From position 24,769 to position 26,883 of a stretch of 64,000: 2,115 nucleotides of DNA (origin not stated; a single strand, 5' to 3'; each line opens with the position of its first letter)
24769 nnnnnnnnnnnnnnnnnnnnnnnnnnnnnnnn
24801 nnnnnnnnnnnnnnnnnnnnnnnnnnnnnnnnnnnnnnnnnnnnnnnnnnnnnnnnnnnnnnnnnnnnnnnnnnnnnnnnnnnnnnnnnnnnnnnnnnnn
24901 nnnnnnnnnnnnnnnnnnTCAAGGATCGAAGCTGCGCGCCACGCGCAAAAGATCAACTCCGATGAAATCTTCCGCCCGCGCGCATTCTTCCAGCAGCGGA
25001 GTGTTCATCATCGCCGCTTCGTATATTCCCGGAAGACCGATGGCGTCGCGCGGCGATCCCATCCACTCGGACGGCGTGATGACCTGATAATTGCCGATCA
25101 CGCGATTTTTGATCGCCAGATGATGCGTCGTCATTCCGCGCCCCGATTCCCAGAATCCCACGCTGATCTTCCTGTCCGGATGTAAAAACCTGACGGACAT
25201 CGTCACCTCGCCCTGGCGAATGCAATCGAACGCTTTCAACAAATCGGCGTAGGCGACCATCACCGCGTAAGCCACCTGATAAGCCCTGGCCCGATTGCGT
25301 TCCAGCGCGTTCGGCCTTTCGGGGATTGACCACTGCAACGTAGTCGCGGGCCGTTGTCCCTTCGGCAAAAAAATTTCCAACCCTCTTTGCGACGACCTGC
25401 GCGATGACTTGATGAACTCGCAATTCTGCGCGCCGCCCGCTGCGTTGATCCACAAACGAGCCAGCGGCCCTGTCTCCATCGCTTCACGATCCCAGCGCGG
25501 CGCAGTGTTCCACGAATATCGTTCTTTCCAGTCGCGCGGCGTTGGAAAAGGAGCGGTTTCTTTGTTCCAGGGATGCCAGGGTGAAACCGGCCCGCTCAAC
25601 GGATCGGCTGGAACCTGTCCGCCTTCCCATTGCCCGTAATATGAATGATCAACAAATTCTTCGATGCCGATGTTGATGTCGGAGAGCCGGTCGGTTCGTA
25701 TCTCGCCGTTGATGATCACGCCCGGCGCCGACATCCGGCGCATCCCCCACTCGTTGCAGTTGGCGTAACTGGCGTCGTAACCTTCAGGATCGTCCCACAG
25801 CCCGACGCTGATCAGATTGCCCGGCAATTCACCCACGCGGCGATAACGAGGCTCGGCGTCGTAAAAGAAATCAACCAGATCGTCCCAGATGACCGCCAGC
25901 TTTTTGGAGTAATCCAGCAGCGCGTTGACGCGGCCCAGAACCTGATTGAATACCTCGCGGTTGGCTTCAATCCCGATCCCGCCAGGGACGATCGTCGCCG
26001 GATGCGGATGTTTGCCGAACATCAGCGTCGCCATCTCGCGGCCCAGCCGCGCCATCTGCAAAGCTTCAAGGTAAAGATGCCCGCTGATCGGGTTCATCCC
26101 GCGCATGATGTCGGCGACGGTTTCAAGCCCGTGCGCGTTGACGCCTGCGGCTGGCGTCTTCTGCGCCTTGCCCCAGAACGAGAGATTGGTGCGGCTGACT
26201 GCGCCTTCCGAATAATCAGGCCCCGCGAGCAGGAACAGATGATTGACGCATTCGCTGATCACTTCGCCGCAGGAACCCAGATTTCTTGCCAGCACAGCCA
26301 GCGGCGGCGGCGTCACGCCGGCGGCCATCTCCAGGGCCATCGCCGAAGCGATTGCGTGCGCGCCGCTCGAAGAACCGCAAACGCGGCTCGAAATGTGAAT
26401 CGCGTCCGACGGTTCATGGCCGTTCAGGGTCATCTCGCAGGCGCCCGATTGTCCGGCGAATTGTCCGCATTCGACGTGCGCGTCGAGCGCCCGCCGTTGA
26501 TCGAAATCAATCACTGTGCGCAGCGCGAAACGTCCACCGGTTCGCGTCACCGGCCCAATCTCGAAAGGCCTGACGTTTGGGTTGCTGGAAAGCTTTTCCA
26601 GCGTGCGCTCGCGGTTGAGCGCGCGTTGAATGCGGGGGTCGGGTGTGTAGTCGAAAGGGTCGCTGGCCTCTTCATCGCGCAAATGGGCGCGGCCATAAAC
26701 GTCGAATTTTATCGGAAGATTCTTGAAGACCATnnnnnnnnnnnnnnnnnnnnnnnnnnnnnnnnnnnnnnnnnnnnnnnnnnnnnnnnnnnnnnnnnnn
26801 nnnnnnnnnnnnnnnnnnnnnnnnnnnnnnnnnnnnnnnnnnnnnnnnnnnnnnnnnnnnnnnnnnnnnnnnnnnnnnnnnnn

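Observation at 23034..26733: Complementary motif decay between the two large-subunit paralogues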

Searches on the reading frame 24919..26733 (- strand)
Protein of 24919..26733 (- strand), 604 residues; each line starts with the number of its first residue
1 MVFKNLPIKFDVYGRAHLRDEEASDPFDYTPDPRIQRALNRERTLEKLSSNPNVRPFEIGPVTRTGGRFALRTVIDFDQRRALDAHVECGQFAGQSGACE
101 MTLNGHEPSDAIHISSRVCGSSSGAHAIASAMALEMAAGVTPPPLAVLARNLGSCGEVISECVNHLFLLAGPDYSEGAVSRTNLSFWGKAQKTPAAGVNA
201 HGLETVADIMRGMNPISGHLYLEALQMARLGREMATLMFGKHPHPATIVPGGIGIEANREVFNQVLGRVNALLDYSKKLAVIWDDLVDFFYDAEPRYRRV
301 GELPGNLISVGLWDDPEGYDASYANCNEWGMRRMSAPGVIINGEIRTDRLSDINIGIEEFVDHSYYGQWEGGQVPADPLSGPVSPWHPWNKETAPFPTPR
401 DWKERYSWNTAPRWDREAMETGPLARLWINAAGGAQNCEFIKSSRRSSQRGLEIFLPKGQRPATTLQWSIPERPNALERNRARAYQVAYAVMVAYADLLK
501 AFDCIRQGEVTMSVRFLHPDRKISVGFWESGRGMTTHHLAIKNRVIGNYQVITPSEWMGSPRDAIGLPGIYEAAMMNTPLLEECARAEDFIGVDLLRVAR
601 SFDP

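Call 10: search_protein_families(library=pfam, proteins=[window:24919-26733:-])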
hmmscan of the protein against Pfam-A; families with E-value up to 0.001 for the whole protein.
window:24919-26733:- (604 aa): 1 family
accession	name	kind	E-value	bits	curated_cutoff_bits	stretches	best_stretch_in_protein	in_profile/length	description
PF00374.24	NiFeSe_Hases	-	1.1e-55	190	25.8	2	219-604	151-501/508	Nickel-dependent hydrogenase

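Call 13: search_solved_structures(query=window:24919-26733:-, max_evalue=0.00001, show_alignments=1)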
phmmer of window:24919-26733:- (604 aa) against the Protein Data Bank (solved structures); distinct sequences matched with E-value up to 0.00001: 60.
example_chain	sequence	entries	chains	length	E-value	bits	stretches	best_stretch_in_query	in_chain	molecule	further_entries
5aa5_C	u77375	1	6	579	9.5e-113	380.8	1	60-604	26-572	NIFE-HYDROGENASE LARGE SUBUNIT, HOFG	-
5jrd_L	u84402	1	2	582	5.4e-40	140.5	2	220-604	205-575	Hydrogenase-1 large chain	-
5lry_L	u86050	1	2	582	7.8e-40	140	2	220-604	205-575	Hydrogenase-1 large chain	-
5lmm_L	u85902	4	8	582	1e-39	139.6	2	220-604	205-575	Hydrogenase-1 large chain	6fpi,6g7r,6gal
3uqy_L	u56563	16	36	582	1.1e-39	139.5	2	220-604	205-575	Hydrogenase-1 large chain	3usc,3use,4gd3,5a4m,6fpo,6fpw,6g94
5a4f_L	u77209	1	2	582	2.7e-39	138.2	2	220-604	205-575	Hydrogenase-1 large chain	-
5a4i_L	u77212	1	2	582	2.8e-39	138.1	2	220-581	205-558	Hydrogenase-1 large chain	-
4ue3_LLL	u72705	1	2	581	3e-39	138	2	220-604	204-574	Hydrogenase-1 large chain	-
5adu_L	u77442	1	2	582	4.4e-39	137.5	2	220-581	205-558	Hydrogenase-1 large chain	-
3rgw_L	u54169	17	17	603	1.3e-33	119.4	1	220-604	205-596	Membrane-bound hydrogenase (NIFE) large subunit HOXG | Uptake hydrogenase large subunit | Uptake hydrogenase large subunit hoxG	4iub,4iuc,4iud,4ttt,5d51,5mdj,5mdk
4c3o_A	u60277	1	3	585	2e-32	115.5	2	219-604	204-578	HYDROGENASE-1 LARGE SUBUNIT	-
3h3x_Q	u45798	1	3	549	1.3e-28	102.9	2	386-604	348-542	Periplasmic [NiFe] hydrogenase large subunit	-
1yrq_H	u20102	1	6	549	1.3e-28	102.9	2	386-604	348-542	Periplasmic [NiFe] hydrogenase large subunit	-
4ud2_Q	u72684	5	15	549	1.8e-28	102.4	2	386-604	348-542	NICKEL-DEPENDENT HYDROGENASE LARGE SUBUNIT | PERIPLASMIC [NIFE] HYDROGENASE LARGE SUBUNIT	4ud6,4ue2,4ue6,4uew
4ueq_Q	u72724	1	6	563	1.9e-28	102.3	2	386-604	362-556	NICKEL-DEPENDENT HYDROGENASE LARGE SUBUNIT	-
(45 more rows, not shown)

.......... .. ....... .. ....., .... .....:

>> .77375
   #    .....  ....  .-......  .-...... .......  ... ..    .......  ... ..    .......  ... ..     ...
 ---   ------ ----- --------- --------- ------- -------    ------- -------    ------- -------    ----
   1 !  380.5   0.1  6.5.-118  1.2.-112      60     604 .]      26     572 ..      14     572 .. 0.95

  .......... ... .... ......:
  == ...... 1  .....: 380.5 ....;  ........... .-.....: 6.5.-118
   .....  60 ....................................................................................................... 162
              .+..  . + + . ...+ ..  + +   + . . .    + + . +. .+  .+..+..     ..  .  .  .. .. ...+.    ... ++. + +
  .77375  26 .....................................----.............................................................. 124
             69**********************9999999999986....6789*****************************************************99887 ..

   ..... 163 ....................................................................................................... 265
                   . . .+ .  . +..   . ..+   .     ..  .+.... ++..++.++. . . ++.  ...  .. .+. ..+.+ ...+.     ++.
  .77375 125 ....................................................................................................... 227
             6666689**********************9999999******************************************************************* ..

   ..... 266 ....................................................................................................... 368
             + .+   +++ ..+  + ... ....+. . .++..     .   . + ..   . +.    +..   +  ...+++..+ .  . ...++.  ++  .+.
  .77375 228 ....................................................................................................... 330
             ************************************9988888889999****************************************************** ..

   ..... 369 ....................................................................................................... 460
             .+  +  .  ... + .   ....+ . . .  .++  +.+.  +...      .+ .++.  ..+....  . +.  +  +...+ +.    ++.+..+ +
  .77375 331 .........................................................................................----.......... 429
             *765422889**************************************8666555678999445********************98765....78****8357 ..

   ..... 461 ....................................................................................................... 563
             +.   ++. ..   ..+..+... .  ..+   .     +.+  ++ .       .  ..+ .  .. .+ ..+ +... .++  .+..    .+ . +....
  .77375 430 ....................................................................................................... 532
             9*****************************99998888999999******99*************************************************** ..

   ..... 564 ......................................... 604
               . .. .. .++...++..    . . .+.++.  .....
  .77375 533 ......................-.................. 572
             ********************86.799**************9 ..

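Call 15: find_homologous_proteins(query=window:24919-26733:-, max_evalue=1e-20)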
Query window:24919-26733:- (604 aa): 1495 proteins with E <= 1e-20 among 8000 candidates; the best 120 are listed.
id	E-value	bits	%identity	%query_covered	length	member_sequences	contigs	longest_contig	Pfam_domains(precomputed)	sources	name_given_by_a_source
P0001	0.0e+0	1397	99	100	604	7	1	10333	PF00374.25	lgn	-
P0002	0.0e+0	1213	85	100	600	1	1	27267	PF00374.25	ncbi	ncbi:MAG: nickel-dependent hydrogenase large subunit [Blastocatellales bacterium]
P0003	0.0e+0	1211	85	100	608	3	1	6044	PF00374.25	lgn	-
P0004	0.0e+0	1202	83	100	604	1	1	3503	PF00374.25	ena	-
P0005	0.0e+0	1194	83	100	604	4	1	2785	PF00374.25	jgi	-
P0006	0.0e+0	1169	82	100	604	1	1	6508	PF00374.25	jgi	jgi:hydrogenase large subunit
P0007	0.0e+0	1167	81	100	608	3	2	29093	PF00374.25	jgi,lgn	jgi:hydrogenase large subunit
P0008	0.0e+0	1153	81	100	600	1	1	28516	PF00374.25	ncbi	-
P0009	0.0e+0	1146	79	100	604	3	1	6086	PF00374.25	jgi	jgi:hydrogenase large subunit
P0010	0.0e+0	1142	78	100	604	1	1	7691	PF00374.25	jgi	-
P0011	0.0e+0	1114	77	100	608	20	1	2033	PF00374.25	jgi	jgi:hydrogenase large subunit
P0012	0.0e+0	1111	78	100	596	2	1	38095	PF00374.25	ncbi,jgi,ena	-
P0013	0.0e+0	1088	76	100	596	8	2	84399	PF00374.25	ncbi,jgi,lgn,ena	-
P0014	0.0e+0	1082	76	100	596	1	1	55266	PF00374.25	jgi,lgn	jgi:hydrogenase large subunit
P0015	0.0e+0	1077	76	100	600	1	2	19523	PF00374.25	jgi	jgi:hydrogenase large subunit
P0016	0.0e+0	1077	76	100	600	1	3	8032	PF00374.25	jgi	jgi:hydrogenase large subunit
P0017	0.0e+0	1075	76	100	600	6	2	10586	PF00374.25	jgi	jgi:hydrogenase large subunit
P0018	0.0e+0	1067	76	100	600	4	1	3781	PF00374.25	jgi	-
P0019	0.0e+0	1067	74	100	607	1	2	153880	PF00374.25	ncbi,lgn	-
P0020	0.0e+0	1063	75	100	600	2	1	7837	PF00374.25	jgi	jgi:hydrogenase large subunit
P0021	0.0e+0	1062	75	100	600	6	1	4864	PF00374.25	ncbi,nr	ncbi:MAG TPA: nickel-dependent hydrogenase large subunit [Blastocatellia bacterium]|nr:nickel-depend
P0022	0.0e+0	1061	76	100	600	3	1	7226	PF00374.25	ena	-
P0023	0.0e+0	1053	74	100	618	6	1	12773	PF00374.25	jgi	jgi:hydrogenase large subunit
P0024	0.0e+0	1040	75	100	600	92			PF00374.25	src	-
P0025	0.0e+0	1020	73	100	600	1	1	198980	PF00374.25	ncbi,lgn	-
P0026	0.0e+0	1019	74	100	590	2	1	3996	PF00374.25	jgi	jgi:hydrogenase large subunit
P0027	4.8e-297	1004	70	100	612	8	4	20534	PF00374.25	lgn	-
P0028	1.5e-294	996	70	100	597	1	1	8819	PF00374.25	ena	-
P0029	2.9e-294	995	69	100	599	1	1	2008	PF00374.25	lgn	-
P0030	9.8e-294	994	69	100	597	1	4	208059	PF00374.25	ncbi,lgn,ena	-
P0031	1.8e-293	993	69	100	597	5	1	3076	PF00374.25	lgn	-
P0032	2.4e-293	992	69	100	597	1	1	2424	PF00374.25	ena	-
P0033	3.8e-293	992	69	100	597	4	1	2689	PF00374.25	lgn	-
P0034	3.0e-291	985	69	100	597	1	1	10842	PF00374.25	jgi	-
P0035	1.0e-289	980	68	100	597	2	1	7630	PF00374.25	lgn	-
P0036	1.3e-289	980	68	100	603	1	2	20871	PF00374.25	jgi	-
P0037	1.4e-289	980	68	100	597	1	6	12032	PF00374.25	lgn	-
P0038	1.5e-289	980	69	100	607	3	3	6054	PF00374.25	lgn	-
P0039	2.0e-289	979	68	100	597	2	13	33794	PF00374.25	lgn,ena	-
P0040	6.9e-289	978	68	100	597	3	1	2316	PF00374.25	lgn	-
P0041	2.5e-287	972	68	100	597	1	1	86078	PF00374.25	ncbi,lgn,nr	ncbi:MAG: nickel-dependent hydrogenase large subunit [Acidobacteria bacterium]|nr:nickel-dependent h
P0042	4.3e-287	972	68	100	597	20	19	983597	PF00374.25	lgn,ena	-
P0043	4.8e-287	971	66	100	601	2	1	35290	PF00374.25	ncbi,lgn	-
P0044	3.4e-286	969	68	100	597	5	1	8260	PF00374.25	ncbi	ncbi:MAG: nickel-dependent hydrogenase large subunit [Acidobacteriota bacterium]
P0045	4.9e-286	968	69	100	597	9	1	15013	PF00374.25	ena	-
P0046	2.8e-284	962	68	100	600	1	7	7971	PF00374.25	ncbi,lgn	-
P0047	1.2e-283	960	68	100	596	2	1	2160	PF00374.25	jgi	jgi:hydrogenase large subunit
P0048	4.2e-283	958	67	100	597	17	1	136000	PF00374.25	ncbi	-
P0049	1.3e-281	954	67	100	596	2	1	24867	PF00374.25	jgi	jgi:hydrogenase large subunit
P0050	4.5e-281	952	67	100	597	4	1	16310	PF00374.25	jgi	jgi:hydrogenase large subunit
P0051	2.4e-280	949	67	100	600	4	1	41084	PF00374.25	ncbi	-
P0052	2.5e-280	949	66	100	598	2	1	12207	PF00374.25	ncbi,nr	ncbi:MAG: nickel-dependent hydrogenase large subunit [Acidobacteria bacterium]|nr:nickel-dependent h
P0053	5.2e-279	945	83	79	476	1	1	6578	PF00374.25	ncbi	ncbi:MAG: nickel-dependent hydrogenase large subunit, partial [Blastocatellia bacterium]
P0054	8.2e-279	944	67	100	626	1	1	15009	PF00374.25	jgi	jgi:hydrogenase large subunit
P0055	2.1e-278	943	66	100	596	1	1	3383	PF00374.25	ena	-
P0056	2.4e-278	943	65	100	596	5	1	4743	PF00374.25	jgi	-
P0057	7.4e-278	941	67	100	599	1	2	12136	PF00374.25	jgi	jgi:hydrogenase large subunit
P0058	1.1e-277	941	67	100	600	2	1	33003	PF00374.25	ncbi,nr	ncbi:MAG: nickel-dependent hydrogenase large subunit [Blastocatellia bacterium]|nr:nickel-dependent 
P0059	3.2e-277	939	67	100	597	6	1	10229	PF00374.25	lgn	-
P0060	9.0e-276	934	66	100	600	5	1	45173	PF00374.25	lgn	-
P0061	3.6e-275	932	75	88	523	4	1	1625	PF00374.25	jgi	jgi:hydrogenase large subunit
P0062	1.6e-274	930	64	100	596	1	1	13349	PF00374.25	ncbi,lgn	-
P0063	1.3e-272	924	65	100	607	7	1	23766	PF00374.25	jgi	jgi:hydrogenase large subunit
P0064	3.9e-271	919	66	100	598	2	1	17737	PF00374.25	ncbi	-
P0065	3.7e-270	916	69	93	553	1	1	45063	PF00374.25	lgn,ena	-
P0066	1.0e-268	911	64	100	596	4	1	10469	PF00374.25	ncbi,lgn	-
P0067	1.4e-266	904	65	100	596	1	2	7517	PF00374.25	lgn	-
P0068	5.0e-263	892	62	100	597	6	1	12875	PF00374.25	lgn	-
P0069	1.9e-261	887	65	97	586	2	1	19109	PF00374.25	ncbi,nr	ncbi:MAG TPA: nickel-dependent hydrogenase large subunit [Blastocatellia bacterium]|nr:nickel-depend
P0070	1.4e-260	884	79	78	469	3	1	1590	PF00374.25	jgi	jgi:hydrogenase large subunit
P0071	2.4e-258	877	63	100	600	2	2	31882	PF00374.25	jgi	jgi:hydrogenase large subunit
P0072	6.1e-257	872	78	78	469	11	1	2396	PF00374.25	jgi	jgi:hydrogenase large subunit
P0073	3.1e-256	870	64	98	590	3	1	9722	PF00374.25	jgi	jgi:hydrogenase large subunit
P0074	1.2e-250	851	62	100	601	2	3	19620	PF00374.25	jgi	jgi:hydrogenase large subunit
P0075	1.2e-250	851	61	100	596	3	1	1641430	PF00374.25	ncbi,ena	-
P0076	3.0e-250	850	60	100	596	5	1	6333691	PF00374.25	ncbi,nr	ncbi:MAG: nickel-dependent hydrogenase large subunit [Acidobacteriota bacterium]|nr:MAG: nickel-depe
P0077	7.3e-250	849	60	100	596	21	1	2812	PF00374.25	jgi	jgi:hydrogenase large subunit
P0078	1.3e-248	845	72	47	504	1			PF00374.25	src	-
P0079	8.9e-248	842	60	100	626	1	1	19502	PF00374.25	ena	-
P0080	9.6e-246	835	58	100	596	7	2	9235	PF00374.25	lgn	-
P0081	9.4e-244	828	58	100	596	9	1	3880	PF00374.25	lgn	-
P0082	7.8e-243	825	59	100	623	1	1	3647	PF00374.25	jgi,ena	-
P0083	2.1e-242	824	60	100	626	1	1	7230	PF00374.25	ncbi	-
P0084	9.3e-240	815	58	100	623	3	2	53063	PF00374.25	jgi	jgi:hydrogenase large subunit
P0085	5.0e-238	810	58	100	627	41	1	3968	PF00374.25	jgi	-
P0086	1.1e-236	805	58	100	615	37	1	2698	PF00374.25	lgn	-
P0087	4.2e-235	800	59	100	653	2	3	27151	PF00374.25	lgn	-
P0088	7.1e-235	799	59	100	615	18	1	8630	PF00374.25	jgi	jgi:hydrogenase large subunit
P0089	2.9e-234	797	58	100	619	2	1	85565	PF00374.25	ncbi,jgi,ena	-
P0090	8.1e-233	792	58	100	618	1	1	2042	PF00374.25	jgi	jgi:hydrogenase large subunit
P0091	8.7e-233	792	58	100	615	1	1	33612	PF00374.25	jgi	jgi:hydrogenase large subunit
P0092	1.1e-232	792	58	100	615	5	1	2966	PF00374.25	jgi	jgi:hydrogenase large subunit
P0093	1.3e-232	792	72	79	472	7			PF00374.25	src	-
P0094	9.3e-232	789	57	100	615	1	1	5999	PF00374.25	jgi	jgi:hydrogenase large subunit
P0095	2.0e-231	788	59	100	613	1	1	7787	PF00374.25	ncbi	ncbi:MAG: nickel-dependent hydrogenase large subunit [Dehalococcoidia bacterium]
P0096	3.4e-231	787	56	100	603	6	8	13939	PF00374.25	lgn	-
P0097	6.3e-231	786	57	100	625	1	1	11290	PF00374.25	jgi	jgi:hydrogenase large subunit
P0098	1.0e-230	785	57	100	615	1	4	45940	PF00374.25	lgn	-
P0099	1.6e-229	781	56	100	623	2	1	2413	PF00374.25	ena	-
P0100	2.7e-229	781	59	93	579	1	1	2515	PF00374.25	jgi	jgi:hydrogenase large subunit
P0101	3.8e-229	780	58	100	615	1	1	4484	PF00374.25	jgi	jgi:hydrogenase large subunit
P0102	1.0e-228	779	57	100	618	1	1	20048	PF00374.25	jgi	jgi:hydrogenase large subunit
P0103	1.4e-228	778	57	100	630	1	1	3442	PF00374.25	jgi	jgi:hydrogenase large subunit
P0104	2.7e-228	777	57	100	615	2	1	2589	PF00374.25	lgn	-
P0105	3.0e-228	777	55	100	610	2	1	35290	PF00374.25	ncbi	-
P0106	5.2e-228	776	55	100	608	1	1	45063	PF00374.25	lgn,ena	-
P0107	5.4e-228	776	57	100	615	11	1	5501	PF00374.25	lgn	-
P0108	2.0e-227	775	57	100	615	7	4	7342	PF00374.25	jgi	jgi:hydrogenase large subunit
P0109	7.0e-227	773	57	100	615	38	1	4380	PF00374.25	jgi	jgi:hydrogenase large subunit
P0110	1.2e-226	772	55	100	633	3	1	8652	PF00374.25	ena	-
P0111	2.0e-226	771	56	100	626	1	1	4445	PF00374.25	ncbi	-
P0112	3.6e-226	770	57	100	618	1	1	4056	PF00374.25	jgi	jgi:hydrogenase large subunit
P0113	1.2e-225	769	56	100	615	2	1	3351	PF00374.25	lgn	-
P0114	2.2e-225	768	56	100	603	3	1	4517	PF00374.25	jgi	-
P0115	3.2e-225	767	56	100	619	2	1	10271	PF00374.25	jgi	jgi:hydrogenase large subunit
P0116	3.2e-225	767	56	100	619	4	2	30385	PF00374.25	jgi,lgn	jgi:hydrogenase large subunit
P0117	6.1e-225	766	56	100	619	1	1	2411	PF00374.25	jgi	jgi:hydrogenase large subunit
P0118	6.4e-225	766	55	100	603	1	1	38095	PF00374.25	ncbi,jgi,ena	-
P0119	8.7e-225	766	56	100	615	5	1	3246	PF00374.25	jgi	jgi:hydrogenase large subunit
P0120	9.4e-225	766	54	100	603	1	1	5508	PF00374.25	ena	-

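Call 18: find_related_loci(query=window:24919-26733:-, collection=genome_contigs, flank=8000)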
Query window:24919-26733:- (604 aa) in genome_contigs; peptide patterns used: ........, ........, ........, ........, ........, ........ (x = any residue, [..] = any of these).
74 stretches matched a pattern; 54 encode a relative of the query (tblastn E <= 1e-3); 54 distinct loci.
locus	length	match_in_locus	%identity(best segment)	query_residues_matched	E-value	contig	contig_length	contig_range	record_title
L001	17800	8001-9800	85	1-604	0e+0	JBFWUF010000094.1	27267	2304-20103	MAG: Blastocatellales bacterium isolate CA_2019_TPBF_64 NODE_8973_length_27267_cov_8.818902_TPBF, whole genome shotgun s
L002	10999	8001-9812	78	1-604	0e+0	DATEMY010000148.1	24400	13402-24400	MAG TPA_asm: Blastocatellia bacterium isolate SMAG_U8955 k141_1870033, whole genome shotgun sequence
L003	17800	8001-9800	77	1-604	0e+0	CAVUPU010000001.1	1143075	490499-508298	MAG: uncultured Acidobacteriota bacterium isolate MFD06229.bin.2.137 genome assembly, contig: contig_10981, whole genome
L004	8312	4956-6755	75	1-604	0e+0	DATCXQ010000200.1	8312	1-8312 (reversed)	MAG TPA_asm: Blastocatellia bacterium isolate SMAG_U7443 k141_252245, whole genome shotgun sequence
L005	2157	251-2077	74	1-604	0e+0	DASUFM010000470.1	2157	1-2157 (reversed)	MAG TPA_asm: Blastocatellia bacterium isolate SMAG_U1379 k141_146658, whole genome shotgun sequence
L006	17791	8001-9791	69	1-604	0e+0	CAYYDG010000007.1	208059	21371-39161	MAG TPA_asm: uncultured Heliomicrobium sp. isolate binchicken_co276_100 genome assembly, contig: NODE_50_length_208059_c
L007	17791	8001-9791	68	1-604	0e+0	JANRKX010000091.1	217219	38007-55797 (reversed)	MAG: Acidobacteriota bacterium isolate bins.235 k141_4382955, whole genome shotgun sequence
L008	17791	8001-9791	68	1-604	0e+0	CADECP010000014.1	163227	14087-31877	MAG: uncultured Acidobacteria bacterium isolate Acidobacteria sp. RBC074 genome assembly, contig: MAG074_14, whole genom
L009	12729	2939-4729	69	1-604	0e+0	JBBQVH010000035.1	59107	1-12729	MAG: Blastocatellia bacterium isolate Co_metawrap_1988 Cmw_1988_k141_28099509_length_59107_cov_12.0000, whole genome sho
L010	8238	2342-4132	68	1-604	0e+0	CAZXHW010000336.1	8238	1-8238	MAG TPA_asm: uncultured Heliomicrobium sp. isolate binchicken_co199_63 genome assembly, contig: NODE_6181_length_8238_co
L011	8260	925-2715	68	1-604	0e+0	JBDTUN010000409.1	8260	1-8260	MAG: Acidobacteriota bacterium isolate cluster3_bin.45 NODE_42201_length_8260_cov_6.512736, whole genome shotgun sequenc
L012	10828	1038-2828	68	1-604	0e+0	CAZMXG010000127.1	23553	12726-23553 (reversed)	MAG TPA_asm: uncultured Heliomicrobium sp. isolate SRP173033_co1_351 genome assembly, contig: NODE_3529_length_23553_cov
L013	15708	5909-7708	68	1-604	0e+0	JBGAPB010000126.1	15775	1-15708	MAG: Blastocatellia bacterium isolate MAG_AAO_H10.7 AAOH10-7_opera_contig_10768, whole genome shotgun sequence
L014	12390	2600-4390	67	1-604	0e+0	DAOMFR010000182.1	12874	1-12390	MAG TPA_asm: Blastocatellia bacterium isolate AMR_MDS_4997 NODE_1497_length_12874_cov_11.663000, whole genome shotgun se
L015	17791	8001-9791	70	1-604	0e+0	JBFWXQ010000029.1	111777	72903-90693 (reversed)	MAG: Blastocatellales bacterium isolate CA_2019_TPBS_144 NODE_1537_length_111777_cov_18.558692_TPBS, whole genome shotgu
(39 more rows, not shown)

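Call 26: search_protein_families(library=ncbifam, proteins=[window:24919-26733:-], max_evalue=0.00001)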
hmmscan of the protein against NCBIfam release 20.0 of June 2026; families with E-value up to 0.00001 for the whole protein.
window:24919-26733:- (604 aa): 7 families
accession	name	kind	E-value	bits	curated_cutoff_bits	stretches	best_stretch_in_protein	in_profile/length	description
NF033181.1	NiFeSe_hydrog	equivalog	1.2e-57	196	600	1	59-604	6-488/507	nickel-dependent hydrogenase large subunit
NF045518.1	H2_NiFeSe_large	exception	2e-41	142.3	780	1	59-604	6-473/485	NiFeSe hydrogenase large subunit HysA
NF007550.0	PRK10170.1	equivalog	1.2e-38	133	1101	2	220-604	205-575/597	Ni/Fe-hydrogenase large subunit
NF007778.0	PRK10467.1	equivalog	1.9e-25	89.2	969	2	385-604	341-545/567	hydrogenase 2 large subunit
TIGR03295.1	frhA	equivalog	1.1e-12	47.6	392.5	1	99-174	43-117/412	coenzyme F420 hydrogenase subunit alpha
NF040828.1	sulfhyd_ShyA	equivalog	5.3e-11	42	700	1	105-173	46-114/415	NAD(P)-dependent hydrogenase/sulfhydrogenase 2 subunit alpha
NF041785.2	VhuA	equivalog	1.1e-10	40.6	800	1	108-281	50-200/418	F420-non-reducing hydrogenase Vhu subunit A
